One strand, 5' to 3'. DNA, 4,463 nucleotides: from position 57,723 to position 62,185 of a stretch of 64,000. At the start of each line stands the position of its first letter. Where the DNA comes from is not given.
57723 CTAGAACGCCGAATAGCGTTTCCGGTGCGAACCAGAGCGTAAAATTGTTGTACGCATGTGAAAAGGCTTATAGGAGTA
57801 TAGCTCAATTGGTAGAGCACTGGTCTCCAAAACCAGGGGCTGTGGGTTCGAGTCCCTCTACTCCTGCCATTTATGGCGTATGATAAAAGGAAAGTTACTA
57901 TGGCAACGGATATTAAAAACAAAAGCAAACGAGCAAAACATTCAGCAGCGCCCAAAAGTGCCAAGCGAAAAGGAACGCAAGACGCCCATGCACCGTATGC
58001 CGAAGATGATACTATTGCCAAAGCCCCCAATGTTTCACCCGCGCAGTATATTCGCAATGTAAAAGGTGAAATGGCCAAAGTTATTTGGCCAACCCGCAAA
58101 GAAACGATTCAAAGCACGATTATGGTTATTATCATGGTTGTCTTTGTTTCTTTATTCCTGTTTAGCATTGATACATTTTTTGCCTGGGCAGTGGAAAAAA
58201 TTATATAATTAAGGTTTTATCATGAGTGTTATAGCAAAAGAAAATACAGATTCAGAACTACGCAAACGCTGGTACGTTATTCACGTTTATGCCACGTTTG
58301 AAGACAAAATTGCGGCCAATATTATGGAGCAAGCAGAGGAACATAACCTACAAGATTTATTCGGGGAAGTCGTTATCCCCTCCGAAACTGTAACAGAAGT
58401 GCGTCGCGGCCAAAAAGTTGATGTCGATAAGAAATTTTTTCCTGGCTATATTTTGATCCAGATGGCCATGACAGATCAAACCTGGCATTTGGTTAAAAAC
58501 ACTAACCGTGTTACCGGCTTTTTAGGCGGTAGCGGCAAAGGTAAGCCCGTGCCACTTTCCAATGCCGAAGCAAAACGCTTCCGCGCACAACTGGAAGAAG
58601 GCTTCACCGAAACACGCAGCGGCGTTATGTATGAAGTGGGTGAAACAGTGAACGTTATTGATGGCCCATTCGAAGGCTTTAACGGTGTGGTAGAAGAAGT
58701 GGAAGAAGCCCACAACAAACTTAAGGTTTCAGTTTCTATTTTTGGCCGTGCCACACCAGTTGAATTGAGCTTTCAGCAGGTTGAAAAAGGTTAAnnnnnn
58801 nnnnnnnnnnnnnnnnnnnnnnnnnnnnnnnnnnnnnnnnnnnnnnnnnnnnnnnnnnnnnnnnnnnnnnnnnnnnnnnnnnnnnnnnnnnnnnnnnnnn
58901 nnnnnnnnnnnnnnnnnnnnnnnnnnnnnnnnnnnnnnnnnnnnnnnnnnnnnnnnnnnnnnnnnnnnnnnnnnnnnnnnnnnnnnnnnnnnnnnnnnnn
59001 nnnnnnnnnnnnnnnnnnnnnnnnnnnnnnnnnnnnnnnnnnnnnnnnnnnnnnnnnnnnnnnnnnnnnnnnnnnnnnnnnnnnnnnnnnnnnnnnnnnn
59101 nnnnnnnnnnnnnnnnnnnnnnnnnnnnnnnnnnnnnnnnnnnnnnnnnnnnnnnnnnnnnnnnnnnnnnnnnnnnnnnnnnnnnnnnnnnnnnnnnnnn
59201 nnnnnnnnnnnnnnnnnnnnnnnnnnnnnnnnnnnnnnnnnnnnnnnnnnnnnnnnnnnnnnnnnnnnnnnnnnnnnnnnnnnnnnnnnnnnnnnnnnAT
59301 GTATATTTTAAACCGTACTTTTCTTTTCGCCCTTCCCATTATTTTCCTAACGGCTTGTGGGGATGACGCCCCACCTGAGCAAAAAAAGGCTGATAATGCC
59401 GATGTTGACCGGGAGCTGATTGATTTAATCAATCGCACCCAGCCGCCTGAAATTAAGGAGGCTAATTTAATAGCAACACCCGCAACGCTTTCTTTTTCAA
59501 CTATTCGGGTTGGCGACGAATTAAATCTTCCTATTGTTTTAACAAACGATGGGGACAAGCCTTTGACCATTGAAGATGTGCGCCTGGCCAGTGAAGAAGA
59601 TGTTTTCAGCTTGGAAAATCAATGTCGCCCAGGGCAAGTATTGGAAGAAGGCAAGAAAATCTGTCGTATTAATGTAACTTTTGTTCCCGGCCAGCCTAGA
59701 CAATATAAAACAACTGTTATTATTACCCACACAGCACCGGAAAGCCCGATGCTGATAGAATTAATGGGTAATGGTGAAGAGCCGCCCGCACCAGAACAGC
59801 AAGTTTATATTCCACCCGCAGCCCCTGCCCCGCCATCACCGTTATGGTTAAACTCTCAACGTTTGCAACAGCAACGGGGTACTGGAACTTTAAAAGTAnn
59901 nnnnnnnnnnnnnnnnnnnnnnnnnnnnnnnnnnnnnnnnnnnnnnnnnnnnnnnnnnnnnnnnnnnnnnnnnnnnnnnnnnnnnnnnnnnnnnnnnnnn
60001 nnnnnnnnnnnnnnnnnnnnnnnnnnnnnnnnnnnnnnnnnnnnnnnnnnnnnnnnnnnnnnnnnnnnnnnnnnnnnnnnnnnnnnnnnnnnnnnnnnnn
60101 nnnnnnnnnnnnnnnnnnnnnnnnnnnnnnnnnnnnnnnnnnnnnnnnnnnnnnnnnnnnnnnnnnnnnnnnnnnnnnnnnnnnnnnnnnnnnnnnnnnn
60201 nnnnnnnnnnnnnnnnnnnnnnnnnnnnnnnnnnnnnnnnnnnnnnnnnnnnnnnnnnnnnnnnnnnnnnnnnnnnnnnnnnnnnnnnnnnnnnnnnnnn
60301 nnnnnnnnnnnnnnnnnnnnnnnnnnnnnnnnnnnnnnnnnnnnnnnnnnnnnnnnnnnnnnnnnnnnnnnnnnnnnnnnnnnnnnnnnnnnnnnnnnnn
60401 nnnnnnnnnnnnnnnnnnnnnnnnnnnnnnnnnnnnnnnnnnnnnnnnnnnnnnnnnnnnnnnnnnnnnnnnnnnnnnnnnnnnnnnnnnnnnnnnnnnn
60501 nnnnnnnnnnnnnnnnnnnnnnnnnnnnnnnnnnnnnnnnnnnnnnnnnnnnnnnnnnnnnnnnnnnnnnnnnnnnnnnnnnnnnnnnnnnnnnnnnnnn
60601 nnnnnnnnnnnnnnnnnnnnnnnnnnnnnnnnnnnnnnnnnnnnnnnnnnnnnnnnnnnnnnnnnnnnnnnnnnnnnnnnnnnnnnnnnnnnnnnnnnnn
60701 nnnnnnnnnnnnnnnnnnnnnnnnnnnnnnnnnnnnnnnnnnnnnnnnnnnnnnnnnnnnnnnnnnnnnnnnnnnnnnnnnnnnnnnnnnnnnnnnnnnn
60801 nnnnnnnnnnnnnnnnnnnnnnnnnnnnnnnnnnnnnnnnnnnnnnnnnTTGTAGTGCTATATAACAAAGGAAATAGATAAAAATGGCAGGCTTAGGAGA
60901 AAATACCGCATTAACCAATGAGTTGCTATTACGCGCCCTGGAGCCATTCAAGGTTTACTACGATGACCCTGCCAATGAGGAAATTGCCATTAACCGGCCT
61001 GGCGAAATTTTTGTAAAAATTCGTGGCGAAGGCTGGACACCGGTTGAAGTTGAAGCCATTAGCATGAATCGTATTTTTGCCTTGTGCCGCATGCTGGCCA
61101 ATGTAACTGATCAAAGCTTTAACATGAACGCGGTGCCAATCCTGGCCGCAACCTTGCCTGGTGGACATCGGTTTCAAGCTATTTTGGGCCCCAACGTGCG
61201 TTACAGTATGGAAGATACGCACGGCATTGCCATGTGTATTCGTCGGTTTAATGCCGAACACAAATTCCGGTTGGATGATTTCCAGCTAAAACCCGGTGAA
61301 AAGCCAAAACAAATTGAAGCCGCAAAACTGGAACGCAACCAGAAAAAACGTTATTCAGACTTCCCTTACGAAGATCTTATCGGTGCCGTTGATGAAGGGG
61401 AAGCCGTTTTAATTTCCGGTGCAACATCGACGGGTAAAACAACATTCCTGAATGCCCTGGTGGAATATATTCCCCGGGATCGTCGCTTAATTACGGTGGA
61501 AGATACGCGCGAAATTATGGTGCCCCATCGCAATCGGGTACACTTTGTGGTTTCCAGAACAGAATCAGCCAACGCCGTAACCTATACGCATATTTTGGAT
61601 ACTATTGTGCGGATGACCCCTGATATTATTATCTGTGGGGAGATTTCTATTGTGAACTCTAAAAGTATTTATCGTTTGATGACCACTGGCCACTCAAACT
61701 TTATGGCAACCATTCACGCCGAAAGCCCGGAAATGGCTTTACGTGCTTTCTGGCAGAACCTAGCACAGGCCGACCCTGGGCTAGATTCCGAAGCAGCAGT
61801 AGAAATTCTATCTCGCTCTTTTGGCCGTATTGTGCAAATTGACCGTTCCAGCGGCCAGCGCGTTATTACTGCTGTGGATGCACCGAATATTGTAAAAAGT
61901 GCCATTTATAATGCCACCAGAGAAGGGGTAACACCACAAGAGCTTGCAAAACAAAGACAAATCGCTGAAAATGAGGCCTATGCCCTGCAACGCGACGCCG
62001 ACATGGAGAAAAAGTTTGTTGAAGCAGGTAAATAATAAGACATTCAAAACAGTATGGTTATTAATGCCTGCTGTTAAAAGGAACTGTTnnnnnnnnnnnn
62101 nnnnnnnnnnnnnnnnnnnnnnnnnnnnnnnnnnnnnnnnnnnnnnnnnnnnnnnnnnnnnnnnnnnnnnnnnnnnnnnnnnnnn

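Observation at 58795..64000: T4SS module (VirB10-like, VirB11, VirD4) inserted directly after secE-nusG where rplK-rplA normally follow, and VirB10 homolog has an unusual lipoprotein/Ig-domain N-terminus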

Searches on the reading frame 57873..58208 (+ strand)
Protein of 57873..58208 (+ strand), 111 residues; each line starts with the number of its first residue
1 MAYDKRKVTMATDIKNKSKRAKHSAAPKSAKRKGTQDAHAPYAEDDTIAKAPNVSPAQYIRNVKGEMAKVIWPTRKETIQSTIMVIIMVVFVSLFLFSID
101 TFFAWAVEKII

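Call 8: search_protein_families(library=pfam, proteins=[window:57873-58208:+], max_evalue=0.1)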
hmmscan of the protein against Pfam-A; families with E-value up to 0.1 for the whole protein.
window:57873-58208:+ (111 aa): 1 family
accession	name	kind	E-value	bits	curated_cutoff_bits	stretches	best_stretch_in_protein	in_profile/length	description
PF00584.25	SecE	-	9.5e-21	73.9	22.7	1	58-110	2-54/55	SecE/Sec61-gamma subunits of protein translocation complex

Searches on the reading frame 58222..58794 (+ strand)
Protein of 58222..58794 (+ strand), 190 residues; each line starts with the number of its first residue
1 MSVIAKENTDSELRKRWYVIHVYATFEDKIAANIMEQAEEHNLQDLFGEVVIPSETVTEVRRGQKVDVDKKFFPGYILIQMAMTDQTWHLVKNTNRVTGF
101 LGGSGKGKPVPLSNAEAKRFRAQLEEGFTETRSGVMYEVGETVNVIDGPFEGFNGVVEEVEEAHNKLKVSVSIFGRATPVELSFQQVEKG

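Call 8: search_protein_families(library=pfam, proteins=[window:58222-58794:+], max_evalue=0.1)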
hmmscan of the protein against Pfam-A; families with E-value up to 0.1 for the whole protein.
window:58222-58794:+ (190 aa): 5 families
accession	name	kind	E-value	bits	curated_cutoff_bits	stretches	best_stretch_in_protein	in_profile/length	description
PF02357.24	NusG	-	8.6e-29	100.3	22.2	1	15-121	1-93/93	Transcription termination factor nusG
PF00467.35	KOW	-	4e-05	23.7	22.3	1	139-165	1-27/32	KOW motif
PF23290.1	KOW5_SPT5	-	0.02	14.9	27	1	139-164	2-27/46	Transcription elongation factor SPT5, fifth KOW domain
PF23291.1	KOW4_SPT5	-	0.028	14.8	27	1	138-159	10-31/55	Transcription elongation factor SPT5, fourth KOW domain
PF23284.2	KOW2_Spt5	-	0.093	13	28.9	0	140-182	2-42/50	Transcription elongation factor SPT5, second KOW domain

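Call 13: list_cluster_members(proteins=[P0001, window:58222-58794:+, window:60884-62035:+])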
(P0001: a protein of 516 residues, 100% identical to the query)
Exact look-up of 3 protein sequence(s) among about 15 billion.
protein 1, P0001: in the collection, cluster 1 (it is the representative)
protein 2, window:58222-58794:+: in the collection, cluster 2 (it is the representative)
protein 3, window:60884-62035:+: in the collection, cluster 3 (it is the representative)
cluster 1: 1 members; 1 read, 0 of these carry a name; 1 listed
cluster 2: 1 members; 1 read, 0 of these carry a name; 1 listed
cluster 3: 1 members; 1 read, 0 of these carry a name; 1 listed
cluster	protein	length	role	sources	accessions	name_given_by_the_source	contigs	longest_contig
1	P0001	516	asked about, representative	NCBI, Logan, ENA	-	-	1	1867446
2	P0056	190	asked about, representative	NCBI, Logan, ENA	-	-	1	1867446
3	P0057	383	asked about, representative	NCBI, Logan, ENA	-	-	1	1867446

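Call 58: find_related_loci(query=window:58222-58794:+, collection=metagenome_contigs, flank=4000)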
Query window:58222-58794:+ (190 aa) in metagenome_contigs; peptide patterns used: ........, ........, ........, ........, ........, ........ (x = any residue, [..] = any of these).
94 stretches matched a pattern; 4 encode a relative of the query (tblastn E <= 1e-3); 4 distinct loci.
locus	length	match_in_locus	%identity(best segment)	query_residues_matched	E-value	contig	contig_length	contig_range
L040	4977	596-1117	58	14-189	3e-70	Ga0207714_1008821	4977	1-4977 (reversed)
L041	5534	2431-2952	58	14-189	3e-70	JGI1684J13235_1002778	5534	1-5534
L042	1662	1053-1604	54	4-189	2e-71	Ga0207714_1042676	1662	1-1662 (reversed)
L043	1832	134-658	40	12-189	4e-43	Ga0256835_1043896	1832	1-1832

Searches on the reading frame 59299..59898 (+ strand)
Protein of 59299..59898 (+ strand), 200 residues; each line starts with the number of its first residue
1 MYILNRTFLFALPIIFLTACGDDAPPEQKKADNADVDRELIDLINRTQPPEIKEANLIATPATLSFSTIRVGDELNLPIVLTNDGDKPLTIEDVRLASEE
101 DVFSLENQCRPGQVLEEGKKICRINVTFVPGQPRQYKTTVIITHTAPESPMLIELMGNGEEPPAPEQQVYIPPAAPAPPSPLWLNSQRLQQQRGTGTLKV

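Call 65: search_protein_representatives(protein=window:59299-59898:+)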
Query: 200 residues. Proteins with E-value up to 0.001 (for the whole library): 7389; up to 1e-10: 2092; up to 1e-30: 167. The best 150 are listed.
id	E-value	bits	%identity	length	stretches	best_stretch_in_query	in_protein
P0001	1.3e-127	439.6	100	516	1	1-200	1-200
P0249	6.8e-126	434.0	26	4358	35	48-168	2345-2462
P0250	8.7e-86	303.1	27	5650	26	58-162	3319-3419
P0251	4.8e-79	281.1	28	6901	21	53-173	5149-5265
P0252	4.6e-72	258.3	31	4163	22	59-167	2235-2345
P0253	7.7e-72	257.6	29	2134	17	57-160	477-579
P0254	9.0e-66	237.8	31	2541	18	57-160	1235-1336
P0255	4.4e-63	229.0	30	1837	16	60-164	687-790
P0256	5.5e-63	228.7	26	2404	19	39-157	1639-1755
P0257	1.1e-60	221.2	29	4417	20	56-167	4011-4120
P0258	1.1e-59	217.8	28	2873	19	55-164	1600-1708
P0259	8.2e-59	215.1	30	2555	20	58-162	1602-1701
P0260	2.0e-58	213.8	28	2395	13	52-160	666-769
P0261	6.6e-56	205.6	30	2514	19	57-159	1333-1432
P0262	1.4e-55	204.5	30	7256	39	55-162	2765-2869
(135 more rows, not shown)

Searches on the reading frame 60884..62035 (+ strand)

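Call 8: search_protein_families(library=pfam, proteins=[window:60884-62035:+], max_evalue=0.1)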
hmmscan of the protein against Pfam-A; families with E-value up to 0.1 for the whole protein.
window:60884-62035:+ (383 aa): 12 families
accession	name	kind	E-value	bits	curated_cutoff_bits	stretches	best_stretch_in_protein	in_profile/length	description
PF00437.27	T2SSE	-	1.1e-23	83.9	24.9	1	174-286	144-252/370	Type II/IV secretion system protein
PF13191.12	AAA_16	-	4.2e-05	24.5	32.6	1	164-241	14-82/167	AAA ATPase domain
PF20720.3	nSTAND3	-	0.01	16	27.2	1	162-211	7-57/155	Novel STAND NTPase 3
PF13521.12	AAA_28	-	0.015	16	27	1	175-195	2-22/164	AAA domain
PF00005.33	ABC_tran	-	0.021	15.9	25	1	168-220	7-62/137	ABC transporter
PF13173.12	AAA_14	-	0.026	15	27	1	173-241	3-71/129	AAA domain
PF00350.29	Dynamin_N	-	0.028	14.9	27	1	175-204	1-32/168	Dynamin family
PF01580.24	FtsK_SpoIIIE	-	0.028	14.3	24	1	174-193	41-60/221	FtsK/SpoIIIE family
PF13555.12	AAA_29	-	0.03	14.5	27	1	170-193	20-43/61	P-loop containing region of AAA domain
PF19842.5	YqeC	-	0.039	14.6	27.6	1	182-234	6-57/145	YqeC protein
PF12775.13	AAA_7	-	0.059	13.4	25.8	0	169-199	30-60/181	P-loop containing dynein motor region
PF00270.35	DEAD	-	0.076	13.2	26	0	166-225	8-71/167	DEAD/DEAH box helicase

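Call 9: search_protein_families(library=ncbifam, proteins=[window:60884-62035:+], max_evalue=0.01)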
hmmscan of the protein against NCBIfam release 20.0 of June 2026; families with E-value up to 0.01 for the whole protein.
window:60884-62035:+ (383 aa): 25 families
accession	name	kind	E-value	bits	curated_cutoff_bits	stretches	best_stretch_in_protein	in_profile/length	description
TIGR02788.1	VirB11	equivalog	9.4e-60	202.2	249.95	1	27-331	3-306/308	P-type DNA transfer ATPase VirB11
NF010475.0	PRK13900.1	equivalog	3.3e-52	177.6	389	1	18-331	11-322/333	type IV secretion system ATPase VirB11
NF010425.0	PRK13851.1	equivalog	4.7e-34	117.8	461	1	16-317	8-310/344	type IV secretion system protein VirB11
TIGR03819.1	heli_sec_ATPase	hypoth_equivalog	1.3e-30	106.8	373.15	1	26-331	59-338/340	TadA family conjugal transfer-associated ATPase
TIGR02782.1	TrbB_P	equivalog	1.3e-29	103.5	304.55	1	22-331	14-290/303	P-type conjugative transfer ATPase TrbB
NF058587.1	archaellum_moto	equivalog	5.7e-29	101.2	550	2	168-281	271-385/527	archaellum flagellar ATPase motor FlaI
NF010407.0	PRK13833.1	subfamily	3.4e-23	82.6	499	1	24-333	24-299/323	conjugal transfer protein TrbB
NF010469.0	PRK13894.1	subfamily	8e-20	71.4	508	1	163-330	140-303/320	conjugal transfer ATPase TrbB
NF041000.1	ATPase_ComGA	equivalog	3.1e-13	49.3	300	1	174-285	130-238/267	competence type IV pilus ATPase ComGA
NF053672.1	bindosome_BasE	exception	4.1e-13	48.9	1000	1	176-279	274-378/512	bindosome assembly system ATPase subunit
TIGR01420.1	pilT_fam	subfamily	1.3e-12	47.6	319.1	1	175-286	125-236/343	PilT/PilU family type 4a pilus ATPase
TIGR02525.1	plasmid_TraJ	equivalog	4.4e-09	35.8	368.3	1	176-310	153-287/372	plasmid transfer ATPase TraJ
NF007755.0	PRK10436.1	equivalog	1e-07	31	617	1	174-283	221-326/465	type II secretion system protein GspE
TIGR02538.1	type_IV_pilB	equivalog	1.1e-07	30.9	675.65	1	174-281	318-421/564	type IV-A pilus assembly ATPase PilB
TIGR02533.1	type_II_gspE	equivalog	2e-07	30.1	630.25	1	175-282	246-349/486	type II secretion system ATPase GspE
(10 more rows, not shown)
